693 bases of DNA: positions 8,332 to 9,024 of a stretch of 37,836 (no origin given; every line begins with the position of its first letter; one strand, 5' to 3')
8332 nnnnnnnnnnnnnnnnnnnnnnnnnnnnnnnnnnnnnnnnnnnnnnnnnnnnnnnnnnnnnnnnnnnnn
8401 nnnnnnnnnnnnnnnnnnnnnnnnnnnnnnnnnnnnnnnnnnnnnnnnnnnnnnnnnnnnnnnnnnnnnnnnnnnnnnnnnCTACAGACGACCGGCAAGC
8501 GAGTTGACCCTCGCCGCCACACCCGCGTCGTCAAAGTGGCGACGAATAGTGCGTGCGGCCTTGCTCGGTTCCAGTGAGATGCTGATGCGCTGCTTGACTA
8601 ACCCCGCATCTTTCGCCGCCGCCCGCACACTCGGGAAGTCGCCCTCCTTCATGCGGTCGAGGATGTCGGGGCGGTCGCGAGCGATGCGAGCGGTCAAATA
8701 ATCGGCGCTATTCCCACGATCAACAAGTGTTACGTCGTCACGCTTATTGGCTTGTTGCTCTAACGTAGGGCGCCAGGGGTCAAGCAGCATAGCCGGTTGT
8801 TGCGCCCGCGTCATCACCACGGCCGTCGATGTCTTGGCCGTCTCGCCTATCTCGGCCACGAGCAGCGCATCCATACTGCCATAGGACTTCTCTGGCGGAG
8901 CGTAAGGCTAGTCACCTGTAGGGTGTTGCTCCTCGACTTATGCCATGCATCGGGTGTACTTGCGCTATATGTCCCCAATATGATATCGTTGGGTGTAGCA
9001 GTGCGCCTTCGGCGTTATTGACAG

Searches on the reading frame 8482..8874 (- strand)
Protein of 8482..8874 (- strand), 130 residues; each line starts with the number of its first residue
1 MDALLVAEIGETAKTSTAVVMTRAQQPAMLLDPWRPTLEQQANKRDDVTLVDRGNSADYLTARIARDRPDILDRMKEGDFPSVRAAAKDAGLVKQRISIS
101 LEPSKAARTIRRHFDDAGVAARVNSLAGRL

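Call 56: search_protein_families(library=ncbifam, proteins=[window:8482-8874:-], max_evalue=0.01)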
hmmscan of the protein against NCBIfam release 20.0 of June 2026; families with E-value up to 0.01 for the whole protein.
window:8482-8874:- (130 aa): 0 families

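Call 76: search_protein_families(library=pfam, proteins=[window:8482-8874:-], max_evalue=5)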
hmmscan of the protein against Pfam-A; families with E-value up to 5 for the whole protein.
window:8482-8874:- (130 aa): 1 family
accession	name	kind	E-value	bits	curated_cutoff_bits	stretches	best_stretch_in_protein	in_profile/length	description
PF18330.7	Lig_C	-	0.23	11.9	25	1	87-125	57-95/125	Ligase Pab1020 C-terminal region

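Call 77: find_homologous_proteins(query=window:8482-8874:-, max_evalue=0.001)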
Query window:8482-8874:- (130 aa): 133 proteins with E <= 0.001 among 206 candidates; the best 120 are listed.
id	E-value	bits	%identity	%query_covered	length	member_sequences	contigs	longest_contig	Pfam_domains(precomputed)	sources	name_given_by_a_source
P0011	2.0e-75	268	100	100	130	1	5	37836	-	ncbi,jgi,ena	-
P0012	6.1e-42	160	71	91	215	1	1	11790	-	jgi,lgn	-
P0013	5.9e-35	138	61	97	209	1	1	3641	-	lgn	-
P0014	7.8e-35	137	66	93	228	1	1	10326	-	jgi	-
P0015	6.7e-33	131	77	66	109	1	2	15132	-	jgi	-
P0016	1.5e-28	117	77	61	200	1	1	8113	-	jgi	-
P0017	9.8e-28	115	54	98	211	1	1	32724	-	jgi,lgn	-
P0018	2.7e-27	113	69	72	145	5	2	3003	-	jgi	-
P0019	4.9e-23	99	64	68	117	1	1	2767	-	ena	-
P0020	5.9e-23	99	63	62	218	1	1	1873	-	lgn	-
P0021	9.2e-23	99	54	81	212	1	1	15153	-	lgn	-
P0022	1.4e-22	98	56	72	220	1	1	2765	-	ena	-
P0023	1.6e-22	98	49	88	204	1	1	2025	-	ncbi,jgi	jgi:hypothetical protein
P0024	1.9e-22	98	56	72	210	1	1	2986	-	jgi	jgi:hypothetical protein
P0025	6.5e-22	96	49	88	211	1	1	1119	-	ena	-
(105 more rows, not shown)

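Call 78: find_encoding_contigs(protein=P0017, flank=10000, max_places=2)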
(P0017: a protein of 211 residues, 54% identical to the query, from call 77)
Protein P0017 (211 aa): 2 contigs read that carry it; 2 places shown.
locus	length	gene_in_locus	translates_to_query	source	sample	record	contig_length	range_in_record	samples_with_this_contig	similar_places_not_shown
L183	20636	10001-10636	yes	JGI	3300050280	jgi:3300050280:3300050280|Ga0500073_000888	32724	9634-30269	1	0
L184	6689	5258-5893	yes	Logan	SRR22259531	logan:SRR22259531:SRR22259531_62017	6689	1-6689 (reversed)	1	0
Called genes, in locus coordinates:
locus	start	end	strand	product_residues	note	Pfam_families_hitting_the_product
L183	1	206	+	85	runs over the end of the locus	-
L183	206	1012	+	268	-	-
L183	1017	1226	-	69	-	PF12728:HTH_17, PF02954:HTH_8 (weak)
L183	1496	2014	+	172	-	PF27148:Slr1353_N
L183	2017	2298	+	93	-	-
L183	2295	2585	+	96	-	-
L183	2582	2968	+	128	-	-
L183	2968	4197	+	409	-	PF09250:Prim-Pol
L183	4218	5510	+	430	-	-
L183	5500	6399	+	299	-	PF01695:IstB_IS21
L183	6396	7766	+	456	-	PF00772:DnaB, PF03796:DnaB_C, PF06745:ATPase, PF13481:AAA_25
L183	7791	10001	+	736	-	PF01844:HNH, PF04851:ResIII, PF00271:Helicase_C (weak)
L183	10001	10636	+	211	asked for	-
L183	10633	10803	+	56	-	-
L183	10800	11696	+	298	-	-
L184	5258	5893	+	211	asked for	-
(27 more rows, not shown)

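Call 79: find_encoding_contigs(protein=P0012, flank=10000, max_places=2)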
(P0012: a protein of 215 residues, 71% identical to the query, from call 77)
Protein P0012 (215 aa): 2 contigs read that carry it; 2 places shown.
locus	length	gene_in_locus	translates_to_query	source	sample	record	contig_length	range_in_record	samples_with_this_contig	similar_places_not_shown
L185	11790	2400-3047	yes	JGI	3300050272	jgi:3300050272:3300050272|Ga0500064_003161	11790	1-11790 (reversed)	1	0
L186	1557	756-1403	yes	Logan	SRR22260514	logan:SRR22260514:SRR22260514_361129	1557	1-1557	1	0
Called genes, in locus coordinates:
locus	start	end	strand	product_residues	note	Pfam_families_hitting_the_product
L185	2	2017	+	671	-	?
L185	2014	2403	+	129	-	-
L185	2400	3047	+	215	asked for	-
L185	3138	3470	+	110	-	-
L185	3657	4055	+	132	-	-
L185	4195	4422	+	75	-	-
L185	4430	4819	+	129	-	-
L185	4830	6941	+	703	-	-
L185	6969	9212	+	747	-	PF01551:Peptidase_M23, PF18896:SLT_3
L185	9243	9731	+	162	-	-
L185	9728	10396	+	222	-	-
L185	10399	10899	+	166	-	-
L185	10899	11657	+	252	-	PF03237:Terminase_6N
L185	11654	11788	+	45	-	?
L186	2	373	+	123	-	?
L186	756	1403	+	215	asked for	-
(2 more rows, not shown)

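Call 80: find_encoding_contigs(protein=P0015, flank=10000, max_places=2)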
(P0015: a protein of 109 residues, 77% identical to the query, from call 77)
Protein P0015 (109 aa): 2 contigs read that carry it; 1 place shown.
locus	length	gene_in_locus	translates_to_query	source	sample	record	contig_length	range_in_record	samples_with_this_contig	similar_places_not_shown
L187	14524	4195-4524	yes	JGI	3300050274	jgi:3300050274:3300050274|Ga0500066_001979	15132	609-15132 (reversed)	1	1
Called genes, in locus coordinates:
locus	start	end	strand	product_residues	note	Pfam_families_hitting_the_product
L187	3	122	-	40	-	?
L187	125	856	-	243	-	-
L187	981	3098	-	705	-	-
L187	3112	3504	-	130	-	-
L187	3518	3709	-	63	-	-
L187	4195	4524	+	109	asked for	-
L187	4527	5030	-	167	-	-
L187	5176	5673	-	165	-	PF00226:DnaJ (weak)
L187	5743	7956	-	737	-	-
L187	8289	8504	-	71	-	PF12728:HTH_17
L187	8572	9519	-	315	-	-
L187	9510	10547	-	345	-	PF00589:Phage_integrase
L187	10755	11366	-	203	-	-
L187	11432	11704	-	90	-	-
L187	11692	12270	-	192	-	PF01434:Peptidase_M41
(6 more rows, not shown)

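Call 81: find_encoding_contigs(protein=P0014, flank=10000, max_places=2)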
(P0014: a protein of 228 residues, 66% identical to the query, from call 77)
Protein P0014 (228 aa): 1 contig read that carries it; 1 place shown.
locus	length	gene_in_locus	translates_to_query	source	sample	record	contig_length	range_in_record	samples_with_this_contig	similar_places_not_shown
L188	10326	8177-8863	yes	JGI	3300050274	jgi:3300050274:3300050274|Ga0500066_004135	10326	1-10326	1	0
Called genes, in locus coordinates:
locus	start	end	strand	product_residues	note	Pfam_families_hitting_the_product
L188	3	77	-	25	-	?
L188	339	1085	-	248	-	PF09844:DUF2071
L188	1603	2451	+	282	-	PF11638:DnaA_N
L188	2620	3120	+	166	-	PF04978:MST, PF12867:DinB_2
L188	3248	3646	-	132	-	-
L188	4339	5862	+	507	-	-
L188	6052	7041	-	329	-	PF02899:Phage_int_SAM_1, PF00589:Phage_integrase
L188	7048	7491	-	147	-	-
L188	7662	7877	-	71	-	-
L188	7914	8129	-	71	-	-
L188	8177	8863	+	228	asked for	-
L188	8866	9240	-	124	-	-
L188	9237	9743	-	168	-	-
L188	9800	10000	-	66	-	PF12728:HTH_17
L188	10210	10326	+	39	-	?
